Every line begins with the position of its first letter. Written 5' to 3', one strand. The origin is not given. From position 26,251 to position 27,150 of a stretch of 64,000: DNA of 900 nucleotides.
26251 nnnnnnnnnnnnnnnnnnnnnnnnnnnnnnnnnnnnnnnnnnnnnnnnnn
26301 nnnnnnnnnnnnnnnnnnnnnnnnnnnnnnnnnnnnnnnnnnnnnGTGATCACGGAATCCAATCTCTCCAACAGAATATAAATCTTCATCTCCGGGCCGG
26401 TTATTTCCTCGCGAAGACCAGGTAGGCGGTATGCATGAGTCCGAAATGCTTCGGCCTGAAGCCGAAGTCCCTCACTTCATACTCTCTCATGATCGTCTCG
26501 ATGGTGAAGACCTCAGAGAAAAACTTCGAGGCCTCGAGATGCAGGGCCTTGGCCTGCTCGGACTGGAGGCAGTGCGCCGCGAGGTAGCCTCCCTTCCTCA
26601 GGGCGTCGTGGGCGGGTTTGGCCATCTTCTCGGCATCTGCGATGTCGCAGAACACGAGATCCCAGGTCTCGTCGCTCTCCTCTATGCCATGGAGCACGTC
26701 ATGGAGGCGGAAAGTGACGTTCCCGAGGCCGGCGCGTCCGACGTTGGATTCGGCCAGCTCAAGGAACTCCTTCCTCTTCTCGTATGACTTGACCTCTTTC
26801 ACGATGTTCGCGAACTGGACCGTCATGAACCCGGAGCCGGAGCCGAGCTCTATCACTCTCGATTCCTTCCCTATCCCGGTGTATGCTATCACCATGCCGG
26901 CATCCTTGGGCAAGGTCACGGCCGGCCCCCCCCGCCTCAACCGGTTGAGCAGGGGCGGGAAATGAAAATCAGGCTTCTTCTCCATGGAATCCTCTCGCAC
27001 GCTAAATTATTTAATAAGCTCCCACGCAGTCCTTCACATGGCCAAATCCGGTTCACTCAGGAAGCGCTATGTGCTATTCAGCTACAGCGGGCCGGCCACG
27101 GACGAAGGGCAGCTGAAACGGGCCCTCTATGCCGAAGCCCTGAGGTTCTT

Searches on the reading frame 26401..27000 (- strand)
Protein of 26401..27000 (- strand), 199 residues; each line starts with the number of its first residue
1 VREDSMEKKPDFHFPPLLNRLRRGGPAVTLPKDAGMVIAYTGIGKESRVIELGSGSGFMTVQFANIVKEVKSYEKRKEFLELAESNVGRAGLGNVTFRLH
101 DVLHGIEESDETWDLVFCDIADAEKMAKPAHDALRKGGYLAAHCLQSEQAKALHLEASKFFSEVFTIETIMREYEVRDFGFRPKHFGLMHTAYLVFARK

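Call 7: search_protein_families(library=pfam, proteins=[window:26401-27000:-], max_evalue=0.01)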
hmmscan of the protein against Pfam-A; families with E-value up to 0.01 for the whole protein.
window:26401-27000:- (199 aa): 10 families
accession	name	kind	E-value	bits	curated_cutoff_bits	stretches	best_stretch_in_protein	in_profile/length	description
PF13847.12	Methyltransf_31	-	7.8e-13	48.8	27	1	45-158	3-127/145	Methyltransferase domain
PF01135.25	PCMT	-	2.5e-11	44.2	20.3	1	31-143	59-172/210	Protein-L-isoaspartate(D-aspartate) O-methyltransferase (PCMT)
PF08704.16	GCD14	-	5.8e-09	36.4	26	1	32-179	27-182/247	tRNA methyltransferase complex GCD14 subunit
PF13649.12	Methyltransf_25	-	6.5e-09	36.8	27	1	49-138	1-97/97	Methyltransferase domain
PF00398.26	RrnaAD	-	1e-06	28.5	24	1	42-87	27-72/263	Ribosomal RNA adenine dimethylase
PF08241.18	Methyltransf_11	-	1.1e-06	29.6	21.2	1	51-141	2-94/95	Methyltransferase domain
PF05175.20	MTS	-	0.00015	21.9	23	1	46-118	32-104/170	Methyltransferase small domain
PF02527.21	GidB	-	0.00081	19.2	27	1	45-159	48-163/184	rRNA small subunit methyltransferase G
PF06325.19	PrmA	-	0.0012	18.8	22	1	45-162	161-278/296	Ribosomal protein L11 methyltransferase (PrmA)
PF13578.12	Methyltransf_24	-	0.0085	17.4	26.3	0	50-143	1-103/105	Methyltransferase domain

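Call 27: find_homologous_proteins(query=window:26401-27000:-, max_evalue=1e-20)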
Query window:26401-27000:- (199 aa): 246 proteins with E <= 1e-20 among 447 candidates; the best 120 are listed.
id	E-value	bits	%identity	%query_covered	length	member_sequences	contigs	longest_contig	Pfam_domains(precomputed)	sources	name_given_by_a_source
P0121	1.2e-125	435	100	97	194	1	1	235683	PF13847.13,PF00398.27,PF13649.13,PF08704.17,PF01135.26,PF08241.19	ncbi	ncbi:MAG: methyltransferase domain-containing protein [Candidatus Micrarchaeia archaeon]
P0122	8.6e-109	380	87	97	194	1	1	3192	PF13847.13,PF00398.27,PF13649.13,PF08704.17,PF01135.26,PF08241.19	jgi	jgi:tRNA (adenine57-N1/adenine58-N1)-methyltransferase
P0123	1.2e-107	376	87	97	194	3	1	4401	PF13847.13,PF00398.27,PF06325.20,PF05175.21,PF13649.13,PF08704.17,PF01135.26,PF08241.19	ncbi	-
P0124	4.7e-106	371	87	96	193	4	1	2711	PF13847.13,PF00398.27,PF13649.13,PF08704.17,PF01135.26,PF08241.19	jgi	jgi:tRNA A58 N-methylase Trm61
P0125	6.4e-105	367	84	97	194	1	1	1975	PF13847.13,PF00398.27,PF06325.20,PF05175.21,PF13649.13,PF08704.17,PF01135.26,PF01209.25,PF08241.19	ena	-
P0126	1.1e-104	366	85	96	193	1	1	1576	PF13847.13,PF00398.27,PF13649.13,PF08704.17,PF01135.26,PF08241.19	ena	-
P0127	1.2e-104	366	84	97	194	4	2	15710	PF13847.13,PF00398.27,PF13649.13,PF08704.17,PF01135.26,PF08241.19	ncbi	-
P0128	1.4e-104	366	85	96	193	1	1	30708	PF13847.13,PF00398.27,PF13649.13,PF08704.17,PF01135.26,PF08241.19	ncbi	ncbi:MAG: methyltransferase domain-containing protein [Candidatus Micrarchaeota archaeon]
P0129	1.9e-104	365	84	97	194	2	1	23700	PF13847.13,PF00398.27,PF13649.13,PF08704.17,PF01135.26,PF08241.19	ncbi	-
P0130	4.0e-104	364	84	96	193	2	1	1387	PF13847.13,PF00398.27,PF05175.21,PF13649.13,PF08704.17,PF01135.26,PF08241.19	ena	-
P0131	7.4e-104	363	84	96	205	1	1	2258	PF13847.13,PF00398.27,PF05175.21,PF13649.13,PF08704.17,PF01135.26,PF08241.19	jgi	jgi:tRNA A58 N-methylase Trm61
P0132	1.5e-103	362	84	96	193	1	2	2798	PF13847.13,PF00398.27,PF13489.13,PF13649.13,PF08704.17,PF01135.26,PF08241.19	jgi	jgi:tRNA (adenine57-N1/adenine58-N1)-methyltransferase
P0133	5.1e-103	361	83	96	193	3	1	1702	PF13847.13,PF00398.27,PF13649.13,PF08704.17,PF01135.26,PF08241.19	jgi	jgi:tRNA (adenine57-N1/adenine58-N1)-methyltransferase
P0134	5.3e-103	361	85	96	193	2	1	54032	PF13847.13,PF00398.27,PF06325.20,PF05175.21,PF13649.13,PF08704.17,PF01135.26,PF08241.19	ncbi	ncbi:MAG: methyltransferase domain-containing protein [Candidatus Micrarchaeota archaeon]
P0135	7.9e-103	360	84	96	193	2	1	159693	PF13847.13,PF00398.27,PF13649.13,PF08704.17,PF01135.26,PF08241.19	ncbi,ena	-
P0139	3.3e-102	358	84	96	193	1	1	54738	PF13847.13,PF00398.27,PF13649.13,PF08704.17,PF01135.26,PF08241.19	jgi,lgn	jgi:tRNA (adenine57-N1/adenine58-N1)-methyltransferase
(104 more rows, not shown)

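Call 28: find_encoding_contigs(protein=P0135, flank=10000, max_places=2)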
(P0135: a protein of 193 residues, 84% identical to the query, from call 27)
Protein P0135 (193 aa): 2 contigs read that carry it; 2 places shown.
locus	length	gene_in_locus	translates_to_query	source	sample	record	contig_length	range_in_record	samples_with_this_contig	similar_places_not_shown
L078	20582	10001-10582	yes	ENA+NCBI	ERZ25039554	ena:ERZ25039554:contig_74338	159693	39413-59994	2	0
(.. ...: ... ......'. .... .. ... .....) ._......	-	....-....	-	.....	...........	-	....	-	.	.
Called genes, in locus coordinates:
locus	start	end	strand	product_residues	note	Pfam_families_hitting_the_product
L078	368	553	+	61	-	-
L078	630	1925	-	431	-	PF01935:DUF87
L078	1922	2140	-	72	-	-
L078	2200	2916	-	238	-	-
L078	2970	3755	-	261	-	-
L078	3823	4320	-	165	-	PF01974:tRNA_int_endo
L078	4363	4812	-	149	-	PF03703:bPH_2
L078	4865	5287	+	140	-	PF00075:RNase_H, PF13456:RVT_3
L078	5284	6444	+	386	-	PF08241:Methyltransf_11 (faint), PF01555:N6_N4_Mtase (weak)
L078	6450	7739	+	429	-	-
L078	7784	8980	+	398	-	PF01926:MMR_HSR1, PF08438:YGR210-like_G4, PF02824:TGS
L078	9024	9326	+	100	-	-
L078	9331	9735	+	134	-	PF03091:CutA1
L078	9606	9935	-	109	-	PF01900:RNase_P_Rpp14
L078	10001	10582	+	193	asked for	PF01135:PCMT, PF08704:GCD14, PF00398:RrnaAD, PF13847:Methyltransf_31, PF13649:Methyltransf_25, PF08241:Methyltransf_11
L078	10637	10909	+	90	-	PF00111:Fer2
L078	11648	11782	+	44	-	-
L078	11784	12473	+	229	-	PF25990:Beta-barrel_YknX (weak)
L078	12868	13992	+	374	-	PF07690:MFS_1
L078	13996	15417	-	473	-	-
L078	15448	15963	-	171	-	-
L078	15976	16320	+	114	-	PF04242:DUF424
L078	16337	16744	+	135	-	PF01842:ACT (weak), PF13291:ACT_4 (weak), PF22629:ACT_AHAS_ss (faint), PF01842:ACT (weak)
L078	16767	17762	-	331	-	PF05833:NFACT_N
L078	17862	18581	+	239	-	-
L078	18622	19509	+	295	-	PF01336:tRNA_anti-codon (faint)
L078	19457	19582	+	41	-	-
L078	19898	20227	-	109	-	-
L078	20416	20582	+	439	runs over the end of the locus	PF00004:AAA, PF07728:AAA_5 (faint), PF23902:AAA_lid_PRS2_C (faint), PF17862:AAA_lid_3, PF05496:RuvB_N (weak), PF00004:AAA, PF17862:AAA_lid_3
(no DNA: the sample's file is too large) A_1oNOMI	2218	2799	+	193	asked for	PF01135:PCMT, PF08704:GCD14, PF00398:RrnaAD, PF13847:Methyltransf_31, PF13649:Methyltransf_25, PF08241:Methyltransf_11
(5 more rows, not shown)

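Call 29: find_encoding_contigs(protein=P0134, flank=10000, max_places=2)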
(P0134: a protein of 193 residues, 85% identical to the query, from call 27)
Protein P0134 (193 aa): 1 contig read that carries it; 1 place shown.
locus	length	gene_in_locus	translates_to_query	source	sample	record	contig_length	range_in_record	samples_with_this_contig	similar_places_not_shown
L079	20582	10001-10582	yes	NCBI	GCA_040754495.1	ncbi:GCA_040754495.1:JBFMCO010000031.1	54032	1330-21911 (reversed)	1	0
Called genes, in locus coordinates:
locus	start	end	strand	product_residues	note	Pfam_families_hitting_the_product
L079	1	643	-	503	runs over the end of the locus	PF01935:DUF87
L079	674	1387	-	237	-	-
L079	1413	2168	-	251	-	-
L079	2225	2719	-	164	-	PF01974:tRNA_int_endo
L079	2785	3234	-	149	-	PF03703:bPH_2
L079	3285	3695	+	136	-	PF00075:RNase_H, PF13456:RVT_3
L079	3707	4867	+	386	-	PF01555:N6_N4_Mtase (faint), PF08241:Methyltransf_11 (faint)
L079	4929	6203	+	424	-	PF13414:TPR_11 (faint)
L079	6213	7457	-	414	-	PF27533:CapK_C (weak)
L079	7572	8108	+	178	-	PF21711:DCTN5 (weak), PF00132:Hexapep (weak), PF25084:LbH_EIF2B (faint), PF14602:Hexapep_2 (weak), PF00132:Hexapep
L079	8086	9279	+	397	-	PF01926:MMR_HSR1, PF08438:YGR210-like_G4, PF02824:TGS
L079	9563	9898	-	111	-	PF01900:RNase_P_Rpp14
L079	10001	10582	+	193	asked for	PF01135:PCMT, PF08704:GCD14, PF00398:RrnaAD, PF05175:MTS (faint), PF06325:PrmA (weak), PF13847:Methyltransf_31, PF13649:Methyltransf_25, PF08241:Methyltransf_11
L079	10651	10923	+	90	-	PF00111:Fer2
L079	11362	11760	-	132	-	PF02311:AraC_binding (weak), PF07883:Cupin_2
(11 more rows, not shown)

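Call 30: find_encoding_contigs(protein=P0139, flank=10000, max_places=2)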
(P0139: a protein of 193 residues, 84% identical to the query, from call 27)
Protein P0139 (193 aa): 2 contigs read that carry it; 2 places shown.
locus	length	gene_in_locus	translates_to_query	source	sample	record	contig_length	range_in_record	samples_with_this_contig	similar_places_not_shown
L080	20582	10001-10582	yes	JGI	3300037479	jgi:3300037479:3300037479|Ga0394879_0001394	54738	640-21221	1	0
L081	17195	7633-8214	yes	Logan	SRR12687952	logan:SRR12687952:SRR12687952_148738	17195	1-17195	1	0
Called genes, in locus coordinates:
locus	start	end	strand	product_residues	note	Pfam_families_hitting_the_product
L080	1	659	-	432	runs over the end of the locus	?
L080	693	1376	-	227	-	-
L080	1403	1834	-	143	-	-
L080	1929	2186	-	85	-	-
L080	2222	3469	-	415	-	PF05048:NosD, PF13229:Beta_helix, PF05048:NosD, PF13229:Beta_helix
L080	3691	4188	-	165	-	PF01974:tRNA_int_endo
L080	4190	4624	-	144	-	PF03703:bPH_2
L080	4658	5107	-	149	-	PF03703:bPH_2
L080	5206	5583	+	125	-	PF00075:RNase_H, PF13456:RVT_3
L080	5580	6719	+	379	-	PF01555:N6_N4_Mtase (weak), PF08241:Methyltransf_11 (faint), PF13649:Methyltransf_25 (faint)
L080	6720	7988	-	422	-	PF00501:AMP-binding (weak)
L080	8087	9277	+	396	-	PF01926:MMR_HSR1, PF08438:YGR210-like_G4, PF02824:TGS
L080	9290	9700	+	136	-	PF03091:CutA1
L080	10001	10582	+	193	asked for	PF01135:PCMT, PF08704:GCD14, PF00398:RrnaAD (weak), PF13847:Methyltransf_31, PF13649:Methyltransf_25, PF08241:Methyltransf_11 (weak)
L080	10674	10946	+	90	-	PF00111:Fer2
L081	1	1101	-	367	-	?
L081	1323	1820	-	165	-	PF01974:tRNA_int_endo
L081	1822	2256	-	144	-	PF03703:bPH_2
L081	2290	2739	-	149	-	PF03703:bPH_2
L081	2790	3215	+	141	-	PF00075:RNase_H, PF13456:RVT_3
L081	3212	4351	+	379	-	PF01555:N6_N4_Mtase (weak), PF08241:Methyltransf_11 (faint), PF13649:Methyltransf_25 (faint)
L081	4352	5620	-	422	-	PF00501:AMP-binding (weak)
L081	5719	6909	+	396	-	PF01926:MMR_HSR1, PF08438:YGR210-like_G4, PF02824:TGS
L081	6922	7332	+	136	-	PF03091:CutA1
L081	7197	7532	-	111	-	PF01900:RNase_P_Rpp14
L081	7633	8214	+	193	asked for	PF01135:PCMT, PF08704:GCD14, PF00398:RrnaAD (weak), PF13847:Methyltransf_31, PF13649:Methyltransf_25, PF08241:Methyltransf_11 (weak)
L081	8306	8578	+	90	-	PF00111:Fer2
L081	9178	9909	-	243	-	PF09471:Peptidase_M64 (faint)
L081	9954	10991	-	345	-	-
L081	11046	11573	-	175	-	-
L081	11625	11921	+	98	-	PF04242:DUF424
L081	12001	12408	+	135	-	PF01842:ACT (weak), PF13291:ACT_4 (weak), PF13740:ACT_6 (faint), PF19571:ACT_8 (weak), PF22629:ACT_AHAS_ss (faint)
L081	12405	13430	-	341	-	PF05833:NFACT_N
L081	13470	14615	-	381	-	-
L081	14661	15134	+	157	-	PF12895:ANAPC3 (faint)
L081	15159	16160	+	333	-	PF01336:tRNA_anti-codon (faint)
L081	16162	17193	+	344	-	?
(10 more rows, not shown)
